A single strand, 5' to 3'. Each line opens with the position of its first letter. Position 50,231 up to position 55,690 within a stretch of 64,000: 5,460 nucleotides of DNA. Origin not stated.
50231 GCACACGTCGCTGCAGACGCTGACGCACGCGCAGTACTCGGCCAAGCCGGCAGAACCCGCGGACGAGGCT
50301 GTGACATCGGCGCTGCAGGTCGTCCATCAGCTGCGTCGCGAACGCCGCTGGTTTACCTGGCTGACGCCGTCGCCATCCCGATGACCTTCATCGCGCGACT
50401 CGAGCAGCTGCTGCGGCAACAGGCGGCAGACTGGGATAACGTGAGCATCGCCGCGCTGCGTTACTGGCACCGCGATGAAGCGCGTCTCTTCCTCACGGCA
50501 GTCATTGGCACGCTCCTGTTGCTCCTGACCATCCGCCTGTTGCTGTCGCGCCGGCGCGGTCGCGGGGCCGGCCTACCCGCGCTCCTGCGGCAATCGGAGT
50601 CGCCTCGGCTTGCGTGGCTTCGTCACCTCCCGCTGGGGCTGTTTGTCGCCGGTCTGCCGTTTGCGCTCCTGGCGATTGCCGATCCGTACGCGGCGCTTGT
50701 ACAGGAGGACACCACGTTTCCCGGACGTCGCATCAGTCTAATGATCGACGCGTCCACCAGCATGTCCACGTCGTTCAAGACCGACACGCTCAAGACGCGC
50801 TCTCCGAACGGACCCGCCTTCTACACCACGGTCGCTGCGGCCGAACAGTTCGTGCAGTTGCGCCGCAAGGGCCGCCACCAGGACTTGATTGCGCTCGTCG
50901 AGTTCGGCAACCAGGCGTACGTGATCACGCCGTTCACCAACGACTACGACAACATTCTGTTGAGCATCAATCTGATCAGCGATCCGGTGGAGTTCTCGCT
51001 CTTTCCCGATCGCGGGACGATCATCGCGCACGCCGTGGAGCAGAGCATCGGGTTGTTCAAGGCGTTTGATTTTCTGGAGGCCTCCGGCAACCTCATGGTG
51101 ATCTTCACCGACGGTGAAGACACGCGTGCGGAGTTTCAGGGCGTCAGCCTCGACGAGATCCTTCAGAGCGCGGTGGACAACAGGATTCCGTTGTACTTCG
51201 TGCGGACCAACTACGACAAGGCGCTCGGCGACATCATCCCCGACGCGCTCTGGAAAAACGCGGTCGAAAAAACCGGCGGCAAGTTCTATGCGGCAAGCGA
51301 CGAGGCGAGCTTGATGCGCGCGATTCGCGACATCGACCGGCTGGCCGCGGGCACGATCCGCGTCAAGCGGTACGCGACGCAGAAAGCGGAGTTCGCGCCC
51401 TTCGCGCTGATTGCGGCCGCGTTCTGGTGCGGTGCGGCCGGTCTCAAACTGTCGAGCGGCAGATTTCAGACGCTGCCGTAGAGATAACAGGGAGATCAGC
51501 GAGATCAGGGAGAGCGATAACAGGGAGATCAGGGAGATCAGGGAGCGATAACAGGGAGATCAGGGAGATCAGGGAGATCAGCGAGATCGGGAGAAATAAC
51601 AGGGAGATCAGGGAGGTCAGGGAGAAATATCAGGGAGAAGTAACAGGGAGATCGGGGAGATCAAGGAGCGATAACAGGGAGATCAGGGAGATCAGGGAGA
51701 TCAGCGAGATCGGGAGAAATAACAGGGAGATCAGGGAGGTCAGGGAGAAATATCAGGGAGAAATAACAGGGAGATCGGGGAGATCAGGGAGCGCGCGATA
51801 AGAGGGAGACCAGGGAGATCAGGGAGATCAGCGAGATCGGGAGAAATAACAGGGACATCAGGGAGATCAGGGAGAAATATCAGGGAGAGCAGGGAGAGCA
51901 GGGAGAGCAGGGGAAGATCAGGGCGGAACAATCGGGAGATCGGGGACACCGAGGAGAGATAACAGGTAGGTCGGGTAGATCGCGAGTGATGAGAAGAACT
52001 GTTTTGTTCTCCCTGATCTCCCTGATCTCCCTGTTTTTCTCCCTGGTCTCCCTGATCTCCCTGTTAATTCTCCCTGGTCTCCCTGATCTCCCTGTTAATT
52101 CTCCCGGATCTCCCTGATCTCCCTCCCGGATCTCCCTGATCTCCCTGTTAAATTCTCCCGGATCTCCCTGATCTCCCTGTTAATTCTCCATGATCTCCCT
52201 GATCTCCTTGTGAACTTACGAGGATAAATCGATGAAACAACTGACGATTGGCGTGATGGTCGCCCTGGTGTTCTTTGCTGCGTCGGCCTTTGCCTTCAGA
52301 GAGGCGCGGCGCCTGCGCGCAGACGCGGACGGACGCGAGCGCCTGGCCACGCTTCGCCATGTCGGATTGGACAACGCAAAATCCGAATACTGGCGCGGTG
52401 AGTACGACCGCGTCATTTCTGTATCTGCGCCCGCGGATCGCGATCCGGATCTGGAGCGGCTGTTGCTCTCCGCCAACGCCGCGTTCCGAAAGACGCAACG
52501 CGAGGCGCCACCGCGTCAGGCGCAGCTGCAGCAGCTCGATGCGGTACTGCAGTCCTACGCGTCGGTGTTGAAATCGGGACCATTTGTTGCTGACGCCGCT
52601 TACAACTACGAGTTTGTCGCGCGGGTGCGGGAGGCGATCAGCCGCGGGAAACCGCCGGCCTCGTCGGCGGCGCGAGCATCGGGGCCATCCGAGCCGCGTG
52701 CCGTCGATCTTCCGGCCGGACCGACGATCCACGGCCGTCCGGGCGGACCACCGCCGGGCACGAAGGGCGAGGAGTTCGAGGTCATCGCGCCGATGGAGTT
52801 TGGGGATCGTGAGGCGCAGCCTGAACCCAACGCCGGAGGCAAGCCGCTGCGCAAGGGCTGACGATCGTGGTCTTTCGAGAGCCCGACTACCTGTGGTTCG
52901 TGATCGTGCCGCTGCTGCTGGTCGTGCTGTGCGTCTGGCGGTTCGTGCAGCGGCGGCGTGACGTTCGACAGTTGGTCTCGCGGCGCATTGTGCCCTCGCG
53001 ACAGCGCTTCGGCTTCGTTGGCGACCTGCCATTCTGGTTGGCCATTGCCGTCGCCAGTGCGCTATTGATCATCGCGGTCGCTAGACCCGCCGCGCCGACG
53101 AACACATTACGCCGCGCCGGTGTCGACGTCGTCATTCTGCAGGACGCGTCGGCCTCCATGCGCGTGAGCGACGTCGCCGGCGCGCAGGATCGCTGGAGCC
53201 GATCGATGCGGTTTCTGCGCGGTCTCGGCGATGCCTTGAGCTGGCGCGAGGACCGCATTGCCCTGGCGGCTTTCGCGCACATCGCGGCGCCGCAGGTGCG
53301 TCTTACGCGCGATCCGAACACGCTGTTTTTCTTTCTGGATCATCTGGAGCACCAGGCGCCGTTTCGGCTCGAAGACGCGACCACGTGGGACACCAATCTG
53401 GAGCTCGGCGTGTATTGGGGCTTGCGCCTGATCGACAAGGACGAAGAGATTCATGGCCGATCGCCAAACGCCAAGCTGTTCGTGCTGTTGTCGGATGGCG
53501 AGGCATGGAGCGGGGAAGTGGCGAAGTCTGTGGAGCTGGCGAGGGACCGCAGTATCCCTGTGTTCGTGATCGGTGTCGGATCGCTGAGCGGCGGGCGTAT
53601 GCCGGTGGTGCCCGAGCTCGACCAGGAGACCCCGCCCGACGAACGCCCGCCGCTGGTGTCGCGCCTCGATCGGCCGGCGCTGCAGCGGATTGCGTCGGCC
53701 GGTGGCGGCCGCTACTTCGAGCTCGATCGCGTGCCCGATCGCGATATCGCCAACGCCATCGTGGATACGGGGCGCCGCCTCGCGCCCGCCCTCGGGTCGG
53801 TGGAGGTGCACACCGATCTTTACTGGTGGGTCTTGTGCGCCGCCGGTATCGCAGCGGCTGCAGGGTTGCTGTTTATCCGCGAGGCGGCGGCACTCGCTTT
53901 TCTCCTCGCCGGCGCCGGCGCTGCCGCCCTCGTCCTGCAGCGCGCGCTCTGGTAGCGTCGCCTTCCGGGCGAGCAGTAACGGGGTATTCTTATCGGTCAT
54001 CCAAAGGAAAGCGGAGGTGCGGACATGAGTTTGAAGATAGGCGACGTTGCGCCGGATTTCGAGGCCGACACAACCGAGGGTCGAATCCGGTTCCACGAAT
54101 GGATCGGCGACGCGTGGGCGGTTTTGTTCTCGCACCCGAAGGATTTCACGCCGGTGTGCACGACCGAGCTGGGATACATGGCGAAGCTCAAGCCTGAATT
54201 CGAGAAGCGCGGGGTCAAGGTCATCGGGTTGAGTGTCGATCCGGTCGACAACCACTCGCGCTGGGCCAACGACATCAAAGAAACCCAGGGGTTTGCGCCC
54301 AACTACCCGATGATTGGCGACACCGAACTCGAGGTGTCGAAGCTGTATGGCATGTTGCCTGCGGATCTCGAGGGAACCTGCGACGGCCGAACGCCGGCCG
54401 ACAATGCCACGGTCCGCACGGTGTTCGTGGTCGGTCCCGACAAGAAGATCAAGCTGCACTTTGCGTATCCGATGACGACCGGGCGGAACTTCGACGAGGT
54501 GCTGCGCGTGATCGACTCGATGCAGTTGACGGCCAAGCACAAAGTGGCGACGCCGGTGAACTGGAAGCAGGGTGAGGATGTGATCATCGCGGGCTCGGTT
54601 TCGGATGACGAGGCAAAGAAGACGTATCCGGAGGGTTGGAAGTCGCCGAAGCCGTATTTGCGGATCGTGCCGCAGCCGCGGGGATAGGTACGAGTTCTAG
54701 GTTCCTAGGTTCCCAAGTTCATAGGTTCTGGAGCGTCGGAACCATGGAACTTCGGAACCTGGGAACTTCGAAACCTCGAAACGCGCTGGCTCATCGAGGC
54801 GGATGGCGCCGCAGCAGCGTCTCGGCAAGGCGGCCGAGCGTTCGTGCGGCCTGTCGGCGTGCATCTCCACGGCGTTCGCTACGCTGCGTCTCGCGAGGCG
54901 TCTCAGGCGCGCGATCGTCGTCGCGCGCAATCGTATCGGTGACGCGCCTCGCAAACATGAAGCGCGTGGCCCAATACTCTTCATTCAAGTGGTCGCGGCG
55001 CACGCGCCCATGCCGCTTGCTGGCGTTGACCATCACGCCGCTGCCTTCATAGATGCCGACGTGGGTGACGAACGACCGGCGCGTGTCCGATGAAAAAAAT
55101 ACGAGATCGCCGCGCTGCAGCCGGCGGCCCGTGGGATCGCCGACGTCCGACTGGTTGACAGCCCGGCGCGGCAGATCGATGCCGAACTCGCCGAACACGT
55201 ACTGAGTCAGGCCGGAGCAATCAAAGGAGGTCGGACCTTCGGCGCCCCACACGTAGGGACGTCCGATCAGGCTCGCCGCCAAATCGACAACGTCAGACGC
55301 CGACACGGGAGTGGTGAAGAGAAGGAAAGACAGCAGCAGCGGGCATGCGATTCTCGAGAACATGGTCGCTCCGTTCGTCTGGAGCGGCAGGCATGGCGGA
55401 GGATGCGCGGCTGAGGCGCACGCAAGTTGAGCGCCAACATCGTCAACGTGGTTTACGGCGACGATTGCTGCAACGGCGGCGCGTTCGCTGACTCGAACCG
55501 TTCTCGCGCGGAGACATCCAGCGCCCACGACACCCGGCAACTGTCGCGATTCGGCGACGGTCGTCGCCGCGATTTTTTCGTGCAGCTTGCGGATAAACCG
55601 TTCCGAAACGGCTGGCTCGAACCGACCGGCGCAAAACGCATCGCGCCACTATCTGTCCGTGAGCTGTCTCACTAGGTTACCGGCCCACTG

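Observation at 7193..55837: Window-wide: gene-end spacers are filled by hairpins whose arms are tandem short words, in several distinct word families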

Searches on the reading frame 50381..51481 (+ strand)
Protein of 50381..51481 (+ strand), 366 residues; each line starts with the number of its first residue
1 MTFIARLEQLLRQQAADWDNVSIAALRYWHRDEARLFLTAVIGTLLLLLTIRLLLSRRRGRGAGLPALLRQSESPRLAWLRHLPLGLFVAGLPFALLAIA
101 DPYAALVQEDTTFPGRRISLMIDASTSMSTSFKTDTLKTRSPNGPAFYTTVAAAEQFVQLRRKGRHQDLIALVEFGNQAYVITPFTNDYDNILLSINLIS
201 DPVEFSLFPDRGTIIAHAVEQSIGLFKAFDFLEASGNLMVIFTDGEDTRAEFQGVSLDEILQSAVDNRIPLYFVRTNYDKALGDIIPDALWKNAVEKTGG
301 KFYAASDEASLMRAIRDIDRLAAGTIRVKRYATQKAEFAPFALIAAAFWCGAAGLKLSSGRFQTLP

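Call 14: search_protein_families(library=pfam, proteins=[window:50381-51481:+])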
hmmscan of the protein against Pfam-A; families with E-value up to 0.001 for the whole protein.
window:50381-51481:+ (366 aa): 2 families
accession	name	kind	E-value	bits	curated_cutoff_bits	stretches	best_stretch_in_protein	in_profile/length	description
PF13519.12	VWA_2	-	1.7e-07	32.2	27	1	120-246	3-107/107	von Willebrand factor type A domain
PF00092.34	VWA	-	5.5e-05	23.9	23.8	1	120-311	4-168/174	von Willebrand factor type A domain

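Call 15: find_encoding_contigs(protein=window:50381-51481:+, flank=10000, max_places=10)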
Protein window:50381-51481:+ (366 aa): 1 contig read that carries it; 1 place shown.
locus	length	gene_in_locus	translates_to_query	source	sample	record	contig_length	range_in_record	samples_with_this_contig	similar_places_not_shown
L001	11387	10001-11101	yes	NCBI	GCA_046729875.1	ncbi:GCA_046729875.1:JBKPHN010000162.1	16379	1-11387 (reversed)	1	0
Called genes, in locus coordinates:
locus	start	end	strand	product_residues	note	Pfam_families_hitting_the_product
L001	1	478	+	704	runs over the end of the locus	PF04879:Molybdop_Fe4S4, PF00384:Molybdopterin, PF01568:Molydop_binding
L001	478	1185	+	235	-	PF00037:Fer4 (weak), PF12797:Fer4_2, PF12837:Fer4_6 (weak), PF13237:Fer4_10 (faint), PF25160:LdpA_Fe-S-bd (faint), PF12838:Fer4_7 (weak), PF13183:Fer4_8 (faint), PF13247:Fer4_11 (weak), +1 more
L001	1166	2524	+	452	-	PF03916:NrfD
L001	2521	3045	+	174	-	PF11821:ActD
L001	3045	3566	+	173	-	-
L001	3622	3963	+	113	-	-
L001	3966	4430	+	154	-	PF14534:DUF4440 (faint)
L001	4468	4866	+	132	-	-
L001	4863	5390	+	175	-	PF00583:Acetyltransf_1, PF13673:Acetyltransf_10, PF13508:Acetyltransf_7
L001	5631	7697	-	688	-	PF01011:PQQ, PF13360:PQQ_2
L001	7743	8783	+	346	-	PF07726:AAA_3, PF07728:AAA_5, PF17863:AAA_lid_2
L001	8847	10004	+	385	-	-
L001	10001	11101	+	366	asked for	PF13519:VWA_2 (weak)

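Call 36: find_related_loci(query=window:50381-51481:+, collection=metagenome_contigs, flank=10000)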
Query window:50381-51481:+ (366 aa) in metagenome_contigs; peptide patterns used: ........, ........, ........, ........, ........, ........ (x = any residue, [..] = any of these).
182 stretches matched a pattern; 123 encode a relative of the query (tblastn E <= 1e-3); the best 80 are kept; 80 distinct loci.
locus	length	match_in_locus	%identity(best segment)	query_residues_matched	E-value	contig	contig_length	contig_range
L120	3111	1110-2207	73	1-366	2e-172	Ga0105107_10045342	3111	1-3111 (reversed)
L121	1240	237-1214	75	41-365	4e-175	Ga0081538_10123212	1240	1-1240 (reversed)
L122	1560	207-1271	60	13-366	2e-150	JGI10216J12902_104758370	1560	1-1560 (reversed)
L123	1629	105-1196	59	4-366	2e-147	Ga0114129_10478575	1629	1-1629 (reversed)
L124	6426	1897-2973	59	9-366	1e-135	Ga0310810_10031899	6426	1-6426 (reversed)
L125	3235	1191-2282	58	4-366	7e-140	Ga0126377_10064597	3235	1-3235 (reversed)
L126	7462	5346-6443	60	1-366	3e-133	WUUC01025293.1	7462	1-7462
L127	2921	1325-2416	57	4-366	2e-137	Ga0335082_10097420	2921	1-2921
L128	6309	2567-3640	56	10-366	1e-130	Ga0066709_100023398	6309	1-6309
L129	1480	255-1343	58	4-366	5e-142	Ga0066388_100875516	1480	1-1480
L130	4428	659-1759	56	1-366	3e-132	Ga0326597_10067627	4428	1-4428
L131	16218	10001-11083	57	7-366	3e-130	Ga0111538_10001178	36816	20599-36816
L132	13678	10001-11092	59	4-366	5e-130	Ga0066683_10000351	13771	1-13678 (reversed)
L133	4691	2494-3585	60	7-366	3e-131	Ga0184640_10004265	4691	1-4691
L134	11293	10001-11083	57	7-366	1e-129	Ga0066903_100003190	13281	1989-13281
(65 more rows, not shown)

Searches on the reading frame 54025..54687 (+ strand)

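Call 44: search_protein_families(library=pfam, proteins=[window:54025-54687:+], max_evalue=0.01)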
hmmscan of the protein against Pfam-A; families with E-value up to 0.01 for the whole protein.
window:54025-54687:+ (220 aa): 3 families
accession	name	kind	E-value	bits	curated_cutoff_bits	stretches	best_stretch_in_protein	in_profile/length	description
PF00578.27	AhpC-TSA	-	4.3e-31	107.9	26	1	5-143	1-122/124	AhpC/TSA family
PF10417.14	1-cysPrx_C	-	3.5e-14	52.9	21.1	1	166-204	2-41/41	C-terminal domain of 1-Cys peroxiredoxin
PF08534.16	Redoxin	-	7.5e-13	49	26.6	1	5-158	2-146/148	Redoxin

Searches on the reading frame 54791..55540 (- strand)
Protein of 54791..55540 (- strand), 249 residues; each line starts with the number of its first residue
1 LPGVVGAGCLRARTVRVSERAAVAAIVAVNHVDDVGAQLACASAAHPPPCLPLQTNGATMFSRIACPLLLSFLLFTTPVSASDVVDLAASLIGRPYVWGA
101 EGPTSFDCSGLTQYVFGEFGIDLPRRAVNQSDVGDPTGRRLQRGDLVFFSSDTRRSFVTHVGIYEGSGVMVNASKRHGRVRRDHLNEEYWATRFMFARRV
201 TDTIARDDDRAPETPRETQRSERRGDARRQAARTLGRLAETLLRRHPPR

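Call 44: search_protein_families(library=pfam, proteins=[window:54791-55540:-], max_evalue=0.01)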
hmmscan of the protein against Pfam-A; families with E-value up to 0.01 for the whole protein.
window:54791-55540:- (249 aa): 1 family
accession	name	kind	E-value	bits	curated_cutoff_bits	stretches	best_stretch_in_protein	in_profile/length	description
PF00877.26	NLPC_P60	-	2.6e-27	95.3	23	1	93-199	1-105/105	NlpC/P60 family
